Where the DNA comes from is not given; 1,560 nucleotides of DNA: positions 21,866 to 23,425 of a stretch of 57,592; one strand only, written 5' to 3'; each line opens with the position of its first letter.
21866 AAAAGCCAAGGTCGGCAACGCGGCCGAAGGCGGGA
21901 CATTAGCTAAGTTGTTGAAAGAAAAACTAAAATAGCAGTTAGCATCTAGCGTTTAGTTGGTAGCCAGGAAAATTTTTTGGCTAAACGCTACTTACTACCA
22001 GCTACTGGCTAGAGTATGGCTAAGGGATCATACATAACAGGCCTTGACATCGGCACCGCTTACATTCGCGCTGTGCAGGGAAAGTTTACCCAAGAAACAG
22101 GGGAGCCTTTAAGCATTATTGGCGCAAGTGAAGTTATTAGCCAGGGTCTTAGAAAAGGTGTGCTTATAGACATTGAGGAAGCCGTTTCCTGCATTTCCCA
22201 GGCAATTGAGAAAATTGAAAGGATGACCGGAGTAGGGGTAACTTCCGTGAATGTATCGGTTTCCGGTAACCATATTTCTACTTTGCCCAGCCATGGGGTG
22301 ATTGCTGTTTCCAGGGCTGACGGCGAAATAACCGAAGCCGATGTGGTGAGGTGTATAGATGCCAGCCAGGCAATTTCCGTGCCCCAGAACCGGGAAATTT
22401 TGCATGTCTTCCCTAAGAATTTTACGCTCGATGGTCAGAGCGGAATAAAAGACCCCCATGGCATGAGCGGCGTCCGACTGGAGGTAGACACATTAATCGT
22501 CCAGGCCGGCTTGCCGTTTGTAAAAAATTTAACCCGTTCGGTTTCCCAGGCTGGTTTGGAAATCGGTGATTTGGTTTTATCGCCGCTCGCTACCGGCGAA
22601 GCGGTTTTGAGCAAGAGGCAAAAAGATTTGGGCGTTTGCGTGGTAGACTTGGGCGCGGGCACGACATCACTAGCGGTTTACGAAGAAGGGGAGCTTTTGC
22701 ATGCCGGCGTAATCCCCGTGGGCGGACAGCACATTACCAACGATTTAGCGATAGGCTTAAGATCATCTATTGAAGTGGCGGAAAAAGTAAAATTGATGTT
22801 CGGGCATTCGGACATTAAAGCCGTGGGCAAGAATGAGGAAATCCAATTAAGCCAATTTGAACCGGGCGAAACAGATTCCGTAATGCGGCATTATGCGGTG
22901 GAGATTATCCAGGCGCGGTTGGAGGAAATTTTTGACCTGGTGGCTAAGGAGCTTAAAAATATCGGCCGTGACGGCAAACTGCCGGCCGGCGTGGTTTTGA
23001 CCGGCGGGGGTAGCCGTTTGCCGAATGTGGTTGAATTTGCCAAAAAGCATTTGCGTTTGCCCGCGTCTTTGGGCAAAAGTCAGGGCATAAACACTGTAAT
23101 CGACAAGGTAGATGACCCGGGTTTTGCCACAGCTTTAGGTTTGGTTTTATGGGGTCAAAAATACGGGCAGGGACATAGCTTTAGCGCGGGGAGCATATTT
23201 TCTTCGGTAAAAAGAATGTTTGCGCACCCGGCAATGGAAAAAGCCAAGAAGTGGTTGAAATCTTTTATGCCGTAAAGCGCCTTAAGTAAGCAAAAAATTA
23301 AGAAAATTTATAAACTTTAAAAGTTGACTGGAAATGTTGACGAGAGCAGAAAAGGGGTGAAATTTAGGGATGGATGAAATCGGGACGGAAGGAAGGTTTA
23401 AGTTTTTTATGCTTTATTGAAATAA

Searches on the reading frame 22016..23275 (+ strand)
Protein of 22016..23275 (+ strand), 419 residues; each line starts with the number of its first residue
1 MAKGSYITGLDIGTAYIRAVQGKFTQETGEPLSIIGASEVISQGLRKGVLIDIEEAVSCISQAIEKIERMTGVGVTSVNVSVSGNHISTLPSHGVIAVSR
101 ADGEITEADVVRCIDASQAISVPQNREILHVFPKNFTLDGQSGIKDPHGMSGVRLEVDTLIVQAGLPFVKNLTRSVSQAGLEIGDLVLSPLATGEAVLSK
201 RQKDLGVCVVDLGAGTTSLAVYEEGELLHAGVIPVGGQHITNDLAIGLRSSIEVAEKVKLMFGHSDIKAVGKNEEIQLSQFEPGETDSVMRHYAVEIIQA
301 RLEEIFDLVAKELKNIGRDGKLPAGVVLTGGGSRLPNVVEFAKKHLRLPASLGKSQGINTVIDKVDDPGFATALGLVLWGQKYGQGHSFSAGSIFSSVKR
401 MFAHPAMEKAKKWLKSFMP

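Call 4: search_protein_families(library=pfam, proteins=[window:22016-23275:+], max_evalue=1)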
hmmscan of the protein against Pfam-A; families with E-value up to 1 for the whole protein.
window:22016-23275:+ (419 aa): 7 families
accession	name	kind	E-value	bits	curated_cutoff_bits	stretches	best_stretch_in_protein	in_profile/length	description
PF14450.12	FtsA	-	5.3e-32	111.3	31.8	1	208-375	1-127/127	Cell division protein FtsA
PF02491.25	SHS2_FTSA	-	3.9e-28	98.1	25.4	1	84-162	1-78/79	SHS2 domain inserted in FTSA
PF06723.19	MreB_Mbl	-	2.9e-10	39.9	27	1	205-355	145-306/327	MreB/Mbl protein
PF11104.14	PilM_2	-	1.1e-06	28.3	27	1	196-260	171-235/340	Type IV pilus assembly protein PilM;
PF06277.17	EutA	-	9.9e-06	25.1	27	1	191-310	130-244/475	Ethanolamine utilisation protein EutA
PF00022.25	Actin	-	0.0033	16.5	27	1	206-300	143-243/410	Actin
PF00012.26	HSP70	-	0.022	13.4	20.6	1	179-346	159-350/599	Hsp70 protein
